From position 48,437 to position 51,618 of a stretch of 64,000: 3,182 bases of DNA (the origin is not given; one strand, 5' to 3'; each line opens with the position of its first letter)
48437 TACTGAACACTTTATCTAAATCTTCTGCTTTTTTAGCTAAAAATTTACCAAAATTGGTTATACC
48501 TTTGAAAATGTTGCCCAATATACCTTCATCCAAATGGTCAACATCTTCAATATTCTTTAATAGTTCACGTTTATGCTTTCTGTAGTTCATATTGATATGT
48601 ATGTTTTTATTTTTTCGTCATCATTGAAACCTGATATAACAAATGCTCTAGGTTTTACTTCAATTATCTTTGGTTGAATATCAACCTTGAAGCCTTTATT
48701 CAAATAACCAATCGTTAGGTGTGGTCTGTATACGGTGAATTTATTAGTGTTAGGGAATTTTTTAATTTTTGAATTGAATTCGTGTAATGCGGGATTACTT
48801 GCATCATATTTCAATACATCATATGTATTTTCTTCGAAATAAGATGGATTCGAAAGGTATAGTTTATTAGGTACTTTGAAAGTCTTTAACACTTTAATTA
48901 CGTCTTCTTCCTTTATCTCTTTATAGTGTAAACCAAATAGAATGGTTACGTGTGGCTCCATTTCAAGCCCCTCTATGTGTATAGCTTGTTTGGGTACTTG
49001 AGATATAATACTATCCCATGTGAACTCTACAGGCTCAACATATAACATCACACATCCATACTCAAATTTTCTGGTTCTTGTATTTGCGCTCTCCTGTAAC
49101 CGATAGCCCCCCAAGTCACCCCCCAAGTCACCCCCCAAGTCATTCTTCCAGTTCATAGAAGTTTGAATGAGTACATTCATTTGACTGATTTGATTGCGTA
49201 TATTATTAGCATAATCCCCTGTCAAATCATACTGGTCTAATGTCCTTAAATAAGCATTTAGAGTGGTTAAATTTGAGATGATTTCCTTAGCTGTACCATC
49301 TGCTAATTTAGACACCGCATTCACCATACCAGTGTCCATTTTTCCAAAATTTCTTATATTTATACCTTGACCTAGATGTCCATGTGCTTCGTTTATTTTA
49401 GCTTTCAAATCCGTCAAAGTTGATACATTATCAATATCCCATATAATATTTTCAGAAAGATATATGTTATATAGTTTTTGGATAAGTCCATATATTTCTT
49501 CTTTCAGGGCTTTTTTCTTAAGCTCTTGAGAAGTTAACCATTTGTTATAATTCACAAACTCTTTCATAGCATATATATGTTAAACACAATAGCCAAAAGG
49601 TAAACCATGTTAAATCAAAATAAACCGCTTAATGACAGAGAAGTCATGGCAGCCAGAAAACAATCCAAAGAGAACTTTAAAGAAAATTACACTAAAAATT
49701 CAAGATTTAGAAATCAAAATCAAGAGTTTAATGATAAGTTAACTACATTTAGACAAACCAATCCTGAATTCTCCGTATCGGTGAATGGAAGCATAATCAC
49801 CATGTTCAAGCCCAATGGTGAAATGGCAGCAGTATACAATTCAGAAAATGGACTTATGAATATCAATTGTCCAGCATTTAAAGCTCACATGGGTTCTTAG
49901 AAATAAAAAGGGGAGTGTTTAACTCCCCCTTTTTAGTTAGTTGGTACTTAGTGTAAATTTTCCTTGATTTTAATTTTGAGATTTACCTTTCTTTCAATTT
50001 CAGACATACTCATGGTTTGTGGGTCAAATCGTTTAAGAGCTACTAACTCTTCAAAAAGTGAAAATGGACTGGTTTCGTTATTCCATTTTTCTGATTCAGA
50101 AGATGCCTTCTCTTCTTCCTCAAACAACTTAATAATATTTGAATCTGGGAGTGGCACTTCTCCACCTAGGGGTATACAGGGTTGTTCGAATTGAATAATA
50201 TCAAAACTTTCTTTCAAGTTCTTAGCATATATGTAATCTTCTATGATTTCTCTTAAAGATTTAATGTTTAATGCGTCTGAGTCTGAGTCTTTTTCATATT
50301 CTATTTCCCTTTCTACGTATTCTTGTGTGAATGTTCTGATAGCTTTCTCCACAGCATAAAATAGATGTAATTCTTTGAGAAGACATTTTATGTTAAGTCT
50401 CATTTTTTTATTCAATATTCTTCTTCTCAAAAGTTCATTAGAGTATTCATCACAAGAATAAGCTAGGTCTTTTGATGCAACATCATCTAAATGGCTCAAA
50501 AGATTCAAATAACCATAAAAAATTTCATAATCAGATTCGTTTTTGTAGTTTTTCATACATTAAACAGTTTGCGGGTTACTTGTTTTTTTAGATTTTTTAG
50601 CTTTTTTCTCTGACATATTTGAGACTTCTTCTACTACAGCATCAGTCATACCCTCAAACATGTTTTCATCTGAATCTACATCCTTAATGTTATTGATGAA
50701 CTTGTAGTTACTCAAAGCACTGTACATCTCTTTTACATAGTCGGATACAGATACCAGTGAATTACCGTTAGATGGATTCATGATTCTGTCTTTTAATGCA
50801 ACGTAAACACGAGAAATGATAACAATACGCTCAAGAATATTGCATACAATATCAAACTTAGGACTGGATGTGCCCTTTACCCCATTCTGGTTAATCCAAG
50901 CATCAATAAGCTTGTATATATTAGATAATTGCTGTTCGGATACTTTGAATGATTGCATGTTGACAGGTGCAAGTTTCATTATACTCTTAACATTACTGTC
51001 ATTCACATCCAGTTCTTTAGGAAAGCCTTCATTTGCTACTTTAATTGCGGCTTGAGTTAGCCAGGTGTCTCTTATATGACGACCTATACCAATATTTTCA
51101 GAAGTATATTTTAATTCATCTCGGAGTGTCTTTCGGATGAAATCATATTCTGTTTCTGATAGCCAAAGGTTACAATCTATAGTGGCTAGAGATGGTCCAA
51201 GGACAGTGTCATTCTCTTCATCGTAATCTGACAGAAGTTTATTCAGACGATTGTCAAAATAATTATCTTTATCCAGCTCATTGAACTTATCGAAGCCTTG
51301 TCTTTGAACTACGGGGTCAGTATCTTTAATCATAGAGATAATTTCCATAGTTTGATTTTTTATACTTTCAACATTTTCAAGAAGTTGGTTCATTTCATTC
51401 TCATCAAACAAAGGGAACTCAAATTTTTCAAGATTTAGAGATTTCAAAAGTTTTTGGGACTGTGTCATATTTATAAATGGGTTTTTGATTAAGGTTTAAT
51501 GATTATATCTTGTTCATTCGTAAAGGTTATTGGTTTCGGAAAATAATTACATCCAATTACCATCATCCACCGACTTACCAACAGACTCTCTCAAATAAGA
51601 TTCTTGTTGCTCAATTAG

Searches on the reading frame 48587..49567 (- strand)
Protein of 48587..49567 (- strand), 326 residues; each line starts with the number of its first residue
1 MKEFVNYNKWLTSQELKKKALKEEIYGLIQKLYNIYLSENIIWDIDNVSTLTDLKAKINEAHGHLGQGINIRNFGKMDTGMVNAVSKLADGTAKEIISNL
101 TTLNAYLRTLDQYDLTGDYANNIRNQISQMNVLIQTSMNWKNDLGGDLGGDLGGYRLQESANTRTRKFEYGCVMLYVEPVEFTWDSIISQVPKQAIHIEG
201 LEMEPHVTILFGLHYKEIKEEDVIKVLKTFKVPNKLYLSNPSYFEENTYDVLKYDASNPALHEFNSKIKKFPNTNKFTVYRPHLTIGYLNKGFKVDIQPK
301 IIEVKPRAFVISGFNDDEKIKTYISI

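Call 62: search_protein_families(library=pfam, proteins=[window:48587-49567:-], max_evalue=0.01)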
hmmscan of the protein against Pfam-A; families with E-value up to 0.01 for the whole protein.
window:48587-49567:- (326 aa): 1 family
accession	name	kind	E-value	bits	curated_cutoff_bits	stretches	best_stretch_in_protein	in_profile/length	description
PF13563.12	2_5_RNA_ligase2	-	0.00066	20.2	27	1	204-291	25-118/152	2'-5' RNA ligase superfamily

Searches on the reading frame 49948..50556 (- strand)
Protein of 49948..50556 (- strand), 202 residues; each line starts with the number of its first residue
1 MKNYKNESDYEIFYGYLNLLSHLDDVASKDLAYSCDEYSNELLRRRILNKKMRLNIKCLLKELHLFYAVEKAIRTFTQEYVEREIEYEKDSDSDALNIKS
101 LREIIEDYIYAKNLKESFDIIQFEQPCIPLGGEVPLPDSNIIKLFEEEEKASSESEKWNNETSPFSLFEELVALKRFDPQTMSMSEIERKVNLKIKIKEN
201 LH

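Call 62: search_protein_families(library=pfam, proteins=[window:49948-50556:-], max_evalue=0.01)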
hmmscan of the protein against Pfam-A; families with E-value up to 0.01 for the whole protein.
window:49948-50556:- (202 aa): 0 families

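Call 75: search_protein_families(library=phrogs, proteins=[window:49948-50556:-], max_evalue=0.001)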
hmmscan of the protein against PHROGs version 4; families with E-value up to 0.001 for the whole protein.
window:49948-50556:- (202 aa): 1 family
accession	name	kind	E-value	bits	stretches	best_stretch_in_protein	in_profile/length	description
phrog_36021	-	unknown function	0.00045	21.5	0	6-38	58-91/123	-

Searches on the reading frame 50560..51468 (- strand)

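Call 62: search_protein_families(library=pfam, proteins=[window:50560-51468:-], max_evalue=0.01)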
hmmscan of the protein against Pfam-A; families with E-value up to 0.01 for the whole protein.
window:50560-51468:- (302 aa): 0 families

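Call 75: search_protein_families(library=phrogs, proteins=[window:50560-51468:-], max_evalue=0.001)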
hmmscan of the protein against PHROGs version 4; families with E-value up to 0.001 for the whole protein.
window:50560-51468:- (302 aa): 1 family
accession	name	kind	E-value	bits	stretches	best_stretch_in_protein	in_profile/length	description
phrog_2266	-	unknown function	0.00012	22.9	1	31-158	3-110/144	-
